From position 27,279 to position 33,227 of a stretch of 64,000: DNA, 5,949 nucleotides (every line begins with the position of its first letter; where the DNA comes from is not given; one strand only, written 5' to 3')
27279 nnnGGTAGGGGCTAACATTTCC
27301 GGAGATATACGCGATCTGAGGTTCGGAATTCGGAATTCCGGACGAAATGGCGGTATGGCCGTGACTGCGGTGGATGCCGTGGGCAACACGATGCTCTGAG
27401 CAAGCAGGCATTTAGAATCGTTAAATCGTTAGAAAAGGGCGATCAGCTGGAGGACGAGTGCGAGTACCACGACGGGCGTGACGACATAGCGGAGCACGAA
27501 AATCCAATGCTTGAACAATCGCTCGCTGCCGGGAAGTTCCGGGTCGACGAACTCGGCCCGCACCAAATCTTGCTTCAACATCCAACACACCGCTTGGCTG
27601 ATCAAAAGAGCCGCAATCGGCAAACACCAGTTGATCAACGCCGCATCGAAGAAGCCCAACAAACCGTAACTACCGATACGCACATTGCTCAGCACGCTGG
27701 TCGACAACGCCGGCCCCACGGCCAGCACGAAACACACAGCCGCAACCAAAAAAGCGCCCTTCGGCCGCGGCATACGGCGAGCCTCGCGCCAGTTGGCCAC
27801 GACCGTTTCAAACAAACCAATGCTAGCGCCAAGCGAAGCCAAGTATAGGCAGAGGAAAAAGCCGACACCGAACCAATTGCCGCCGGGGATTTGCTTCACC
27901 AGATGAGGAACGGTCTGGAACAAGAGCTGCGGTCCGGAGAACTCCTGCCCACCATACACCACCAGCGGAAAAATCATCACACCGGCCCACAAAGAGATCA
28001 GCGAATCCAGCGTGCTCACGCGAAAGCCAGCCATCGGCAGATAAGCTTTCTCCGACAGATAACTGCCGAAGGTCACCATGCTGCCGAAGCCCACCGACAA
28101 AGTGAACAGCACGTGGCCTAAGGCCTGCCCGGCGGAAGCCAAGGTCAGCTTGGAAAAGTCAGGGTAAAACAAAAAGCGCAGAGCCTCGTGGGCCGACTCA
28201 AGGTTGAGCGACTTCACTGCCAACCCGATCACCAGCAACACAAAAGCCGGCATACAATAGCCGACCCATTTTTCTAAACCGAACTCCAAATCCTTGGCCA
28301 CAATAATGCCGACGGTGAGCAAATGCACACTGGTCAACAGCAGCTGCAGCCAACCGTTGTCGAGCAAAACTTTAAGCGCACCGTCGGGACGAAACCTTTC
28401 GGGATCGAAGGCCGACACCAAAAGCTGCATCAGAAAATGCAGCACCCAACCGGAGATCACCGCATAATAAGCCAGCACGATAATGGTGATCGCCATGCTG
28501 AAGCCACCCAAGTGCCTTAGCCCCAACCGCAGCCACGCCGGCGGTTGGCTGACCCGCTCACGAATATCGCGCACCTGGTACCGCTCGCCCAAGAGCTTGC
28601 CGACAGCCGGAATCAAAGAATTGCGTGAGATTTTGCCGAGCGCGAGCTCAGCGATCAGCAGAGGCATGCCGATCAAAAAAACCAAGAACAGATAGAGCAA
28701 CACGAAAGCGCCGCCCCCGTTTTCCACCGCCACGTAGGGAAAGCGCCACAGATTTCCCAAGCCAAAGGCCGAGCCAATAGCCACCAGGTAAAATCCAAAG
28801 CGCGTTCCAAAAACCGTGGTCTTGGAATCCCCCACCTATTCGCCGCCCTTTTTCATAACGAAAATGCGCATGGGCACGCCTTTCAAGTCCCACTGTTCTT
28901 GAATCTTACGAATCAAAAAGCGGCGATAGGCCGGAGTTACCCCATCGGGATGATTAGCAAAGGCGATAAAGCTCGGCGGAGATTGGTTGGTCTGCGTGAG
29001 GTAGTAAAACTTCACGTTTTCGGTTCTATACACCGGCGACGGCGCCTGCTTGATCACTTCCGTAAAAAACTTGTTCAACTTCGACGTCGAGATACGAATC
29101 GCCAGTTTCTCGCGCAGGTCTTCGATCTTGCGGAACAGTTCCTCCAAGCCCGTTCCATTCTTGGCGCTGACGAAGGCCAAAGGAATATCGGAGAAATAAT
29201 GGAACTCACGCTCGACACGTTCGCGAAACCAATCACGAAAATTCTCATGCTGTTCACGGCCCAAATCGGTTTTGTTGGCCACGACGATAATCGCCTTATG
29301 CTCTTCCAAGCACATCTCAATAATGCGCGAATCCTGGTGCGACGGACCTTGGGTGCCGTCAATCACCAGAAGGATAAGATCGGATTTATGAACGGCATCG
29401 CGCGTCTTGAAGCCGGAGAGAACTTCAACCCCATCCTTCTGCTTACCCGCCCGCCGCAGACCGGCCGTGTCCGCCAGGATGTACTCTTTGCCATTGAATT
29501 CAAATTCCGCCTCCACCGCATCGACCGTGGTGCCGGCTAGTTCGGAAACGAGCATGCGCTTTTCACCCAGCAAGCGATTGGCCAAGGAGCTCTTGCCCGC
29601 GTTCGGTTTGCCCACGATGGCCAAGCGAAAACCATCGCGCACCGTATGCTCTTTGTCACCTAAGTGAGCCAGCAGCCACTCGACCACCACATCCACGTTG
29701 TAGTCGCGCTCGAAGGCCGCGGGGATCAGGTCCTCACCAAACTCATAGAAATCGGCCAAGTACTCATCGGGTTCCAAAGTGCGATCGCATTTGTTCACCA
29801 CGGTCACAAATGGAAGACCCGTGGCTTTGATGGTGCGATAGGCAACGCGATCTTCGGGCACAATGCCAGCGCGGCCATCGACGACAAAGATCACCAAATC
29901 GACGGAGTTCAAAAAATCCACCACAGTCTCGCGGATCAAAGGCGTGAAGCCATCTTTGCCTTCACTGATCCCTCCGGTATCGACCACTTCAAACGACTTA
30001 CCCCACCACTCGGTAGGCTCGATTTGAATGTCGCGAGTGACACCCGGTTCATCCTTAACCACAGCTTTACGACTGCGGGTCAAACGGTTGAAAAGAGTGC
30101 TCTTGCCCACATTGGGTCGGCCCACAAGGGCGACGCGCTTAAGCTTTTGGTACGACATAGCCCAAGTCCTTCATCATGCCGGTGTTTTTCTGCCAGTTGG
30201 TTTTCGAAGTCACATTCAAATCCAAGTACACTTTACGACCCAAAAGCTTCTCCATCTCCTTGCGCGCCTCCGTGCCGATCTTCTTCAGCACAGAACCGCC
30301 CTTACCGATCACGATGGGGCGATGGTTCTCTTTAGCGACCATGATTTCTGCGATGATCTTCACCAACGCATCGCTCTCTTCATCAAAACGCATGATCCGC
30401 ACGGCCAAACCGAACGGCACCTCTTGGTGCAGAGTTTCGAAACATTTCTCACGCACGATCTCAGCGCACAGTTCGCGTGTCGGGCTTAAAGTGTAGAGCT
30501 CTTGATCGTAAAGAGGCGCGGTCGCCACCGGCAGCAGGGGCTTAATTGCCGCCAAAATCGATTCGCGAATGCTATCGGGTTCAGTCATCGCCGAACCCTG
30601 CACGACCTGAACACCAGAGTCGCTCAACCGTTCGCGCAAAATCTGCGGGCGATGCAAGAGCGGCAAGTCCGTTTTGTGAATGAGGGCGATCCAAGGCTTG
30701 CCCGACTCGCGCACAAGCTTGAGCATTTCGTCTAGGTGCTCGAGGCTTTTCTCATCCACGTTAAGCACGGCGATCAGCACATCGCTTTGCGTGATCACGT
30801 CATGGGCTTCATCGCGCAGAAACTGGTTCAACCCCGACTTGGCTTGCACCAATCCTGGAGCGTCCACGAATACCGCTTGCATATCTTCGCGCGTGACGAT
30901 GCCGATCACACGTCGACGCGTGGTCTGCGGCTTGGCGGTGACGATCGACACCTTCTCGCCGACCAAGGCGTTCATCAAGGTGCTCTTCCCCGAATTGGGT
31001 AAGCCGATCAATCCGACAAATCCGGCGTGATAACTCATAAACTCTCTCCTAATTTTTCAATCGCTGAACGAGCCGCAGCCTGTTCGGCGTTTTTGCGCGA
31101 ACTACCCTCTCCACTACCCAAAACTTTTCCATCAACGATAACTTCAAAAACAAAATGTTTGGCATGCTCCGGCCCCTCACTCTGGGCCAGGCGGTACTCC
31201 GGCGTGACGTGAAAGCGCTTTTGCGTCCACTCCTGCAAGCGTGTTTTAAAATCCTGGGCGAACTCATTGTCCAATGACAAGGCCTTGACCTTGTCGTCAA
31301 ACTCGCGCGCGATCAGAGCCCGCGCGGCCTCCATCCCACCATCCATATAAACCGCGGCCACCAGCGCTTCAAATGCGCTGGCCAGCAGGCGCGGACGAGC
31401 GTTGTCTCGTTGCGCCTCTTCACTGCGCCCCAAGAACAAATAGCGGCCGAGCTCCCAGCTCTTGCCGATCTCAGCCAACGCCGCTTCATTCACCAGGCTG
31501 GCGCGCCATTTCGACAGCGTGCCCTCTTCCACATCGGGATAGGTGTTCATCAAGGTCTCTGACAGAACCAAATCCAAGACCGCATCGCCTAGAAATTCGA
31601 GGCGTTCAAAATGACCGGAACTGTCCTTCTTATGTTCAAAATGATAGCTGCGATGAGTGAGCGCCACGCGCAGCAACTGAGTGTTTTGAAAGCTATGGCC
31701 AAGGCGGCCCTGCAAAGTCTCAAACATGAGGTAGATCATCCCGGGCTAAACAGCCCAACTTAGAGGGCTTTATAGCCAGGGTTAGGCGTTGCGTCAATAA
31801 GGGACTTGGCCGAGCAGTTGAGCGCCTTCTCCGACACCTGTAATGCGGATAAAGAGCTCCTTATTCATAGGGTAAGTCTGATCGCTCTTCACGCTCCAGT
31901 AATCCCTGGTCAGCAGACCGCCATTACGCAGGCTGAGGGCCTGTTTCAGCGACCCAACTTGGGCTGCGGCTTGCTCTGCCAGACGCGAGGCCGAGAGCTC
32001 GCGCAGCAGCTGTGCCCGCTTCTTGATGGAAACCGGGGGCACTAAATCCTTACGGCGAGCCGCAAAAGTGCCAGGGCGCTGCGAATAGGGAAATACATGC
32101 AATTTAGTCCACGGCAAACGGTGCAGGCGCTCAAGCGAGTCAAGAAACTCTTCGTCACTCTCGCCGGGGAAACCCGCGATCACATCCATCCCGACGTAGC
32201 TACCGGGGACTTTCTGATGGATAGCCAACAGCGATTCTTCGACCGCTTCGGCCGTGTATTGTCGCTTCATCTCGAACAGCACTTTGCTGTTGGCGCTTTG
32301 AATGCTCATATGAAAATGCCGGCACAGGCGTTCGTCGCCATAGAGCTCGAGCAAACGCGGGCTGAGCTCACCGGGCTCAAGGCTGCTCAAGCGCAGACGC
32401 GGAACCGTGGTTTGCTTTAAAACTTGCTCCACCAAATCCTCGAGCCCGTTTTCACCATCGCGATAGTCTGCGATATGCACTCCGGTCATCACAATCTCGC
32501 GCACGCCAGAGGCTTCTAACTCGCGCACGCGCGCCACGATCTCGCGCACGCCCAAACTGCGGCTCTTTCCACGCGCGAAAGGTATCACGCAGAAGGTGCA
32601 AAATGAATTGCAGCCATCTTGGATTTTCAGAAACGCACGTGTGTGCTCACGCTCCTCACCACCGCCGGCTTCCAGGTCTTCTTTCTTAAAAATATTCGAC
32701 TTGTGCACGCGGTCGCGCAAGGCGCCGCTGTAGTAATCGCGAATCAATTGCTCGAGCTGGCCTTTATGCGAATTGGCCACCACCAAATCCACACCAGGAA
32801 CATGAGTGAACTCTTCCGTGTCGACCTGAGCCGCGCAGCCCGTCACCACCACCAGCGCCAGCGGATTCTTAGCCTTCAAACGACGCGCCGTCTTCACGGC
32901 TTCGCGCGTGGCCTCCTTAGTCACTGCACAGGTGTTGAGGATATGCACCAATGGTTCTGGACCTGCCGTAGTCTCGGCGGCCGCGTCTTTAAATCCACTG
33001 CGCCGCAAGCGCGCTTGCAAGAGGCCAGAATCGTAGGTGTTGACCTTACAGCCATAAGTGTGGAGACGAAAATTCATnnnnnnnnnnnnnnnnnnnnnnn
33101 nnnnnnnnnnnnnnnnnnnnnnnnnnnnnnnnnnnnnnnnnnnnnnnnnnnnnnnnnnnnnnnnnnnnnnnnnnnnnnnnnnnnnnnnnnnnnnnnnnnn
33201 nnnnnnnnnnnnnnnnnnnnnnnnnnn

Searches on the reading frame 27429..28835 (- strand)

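Call 53: search_protein_families(library=pfam, proteins=[window:27429-28835:-], max_evalue=0.00001)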
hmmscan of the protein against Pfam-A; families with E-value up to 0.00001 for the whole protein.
window:27429-28835:- (468 aa): 1 family
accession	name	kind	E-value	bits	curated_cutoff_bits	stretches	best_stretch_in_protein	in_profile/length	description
PF00209.24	SNF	-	4.9e-41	141.4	27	2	190-465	207-481/524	Sodium:neurotransmitter symporter family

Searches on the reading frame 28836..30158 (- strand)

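Call 53: search_protein_families(library=pfam, proteins=[window:28836-30158:-], max_evalue=0.00001)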
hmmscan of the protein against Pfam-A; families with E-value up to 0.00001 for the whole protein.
window:28836-30158:- (440 aa): 11 families
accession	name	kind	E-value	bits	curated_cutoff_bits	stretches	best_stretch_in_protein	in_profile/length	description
PF01926.29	MMR_HSR1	-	6.2e-53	178.1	21.9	2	8-123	1-113/113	50S ribosome-binding GTPase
PF00009.33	GTP_EFTU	-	7.4e-26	91.3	26.5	2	179-347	6-184/188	Elongation factor Tu GTP binding domain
PF02421.24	FeoB_N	-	4.5e-24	85.2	27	2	178-345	2-156/156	Ferrous iron transport protein B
PF14714.11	KH_dom-like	-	8.4e-24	84.1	27.3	1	355-433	1-79/81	KH-domain-like of EngA bacterial GTPase enzymes, C-terminal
PF00350.29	Dynamin_N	-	3.4e-13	50.4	27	0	179-208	1-30/168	Dynamin family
PF04548.22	AIG1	-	1.3e-12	47.9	27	1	8-112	2-109/212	AIG1 family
PF03193.22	RsgA_GTPase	-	6.1e-10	39.6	30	0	178-209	108-139/174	RsgA GTPase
PF00071.28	Ras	-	1.5e-08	34.8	21.6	0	179-345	2-156/162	Ras family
PF08477.19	Roc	-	8.4e-08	32.9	27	0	179-298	2-119/119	Ras of Complex, Roc, domain of DAPkinase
PF00025.27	Arf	-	9e-08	32.2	22.3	0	4-95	12-91/174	ADP-ribosylation factor family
PF00005.33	ABC_tran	-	2.2e-06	28.8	25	0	171-201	6-36/137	ABC transporter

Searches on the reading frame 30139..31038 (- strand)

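Call 53: search_protein_families(library=pfam, proteins=[window:30139-31038:-], max_evalue=0.00001)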
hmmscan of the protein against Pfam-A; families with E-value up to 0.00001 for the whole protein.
window:30139-31038:- (299 aa): 4 families
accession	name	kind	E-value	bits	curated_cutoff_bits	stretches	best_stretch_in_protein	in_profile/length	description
PF01926.29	MMR_HSR1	-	1.5e-22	80.3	21.9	1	8-122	2-113/113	50S ribosome-binding GTPase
PF07650.23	KH_2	-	3.3e-15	56.1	22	1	207-282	2-77/78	KH domain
PF02421.24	FeoB_N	-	6.9e-10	39.1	27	1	8-153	3-146/156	Ferrous iron transport protein B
PF00350.29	Dynamin_N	-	2e-08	34.9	27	0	9-45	2-38/168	Dynamin family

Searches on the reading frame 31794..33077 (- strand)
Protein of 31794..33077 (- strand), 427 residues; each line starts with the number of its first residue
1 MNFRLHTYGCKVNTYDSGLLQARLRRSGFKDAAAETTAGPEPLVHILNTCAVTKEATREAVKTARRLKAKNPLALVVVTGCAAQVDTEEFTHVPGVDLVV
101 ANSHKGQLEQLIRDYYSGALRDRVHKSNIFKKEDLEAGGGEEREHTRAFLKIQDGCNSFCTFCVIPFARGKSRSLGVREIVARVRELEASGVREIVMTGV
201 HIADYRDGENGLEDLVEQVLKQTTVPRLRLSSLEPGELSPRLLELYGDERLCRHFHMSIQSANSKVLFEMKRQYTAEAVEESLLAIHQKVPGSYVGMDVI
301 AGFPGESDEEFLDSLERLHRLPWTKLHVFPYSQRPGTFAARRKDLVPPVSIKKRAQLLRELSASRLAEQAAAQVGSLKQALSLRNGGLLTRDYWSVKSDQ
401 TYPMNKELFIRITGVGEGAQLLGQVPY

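Call 53: search_protein_families(library=pfam, proteins=[window:31794-33077:-], max_evalue=0.00001)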
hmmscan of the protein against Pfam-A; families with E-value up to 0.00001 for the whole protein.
window:31794-33077:- (427 aa): 2 families
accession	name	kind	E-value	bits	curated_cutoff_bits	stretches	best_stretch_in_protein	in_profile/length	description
PF04055.27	Radical_SAM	-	1.3e-25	90.9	29.5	1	151-318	2-166/166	Radical SAM superfamily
PF00919.26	UPF0004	-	2.2e-20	72.9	27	1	3-100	2-97/98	Uncharacterized protein family UPF0004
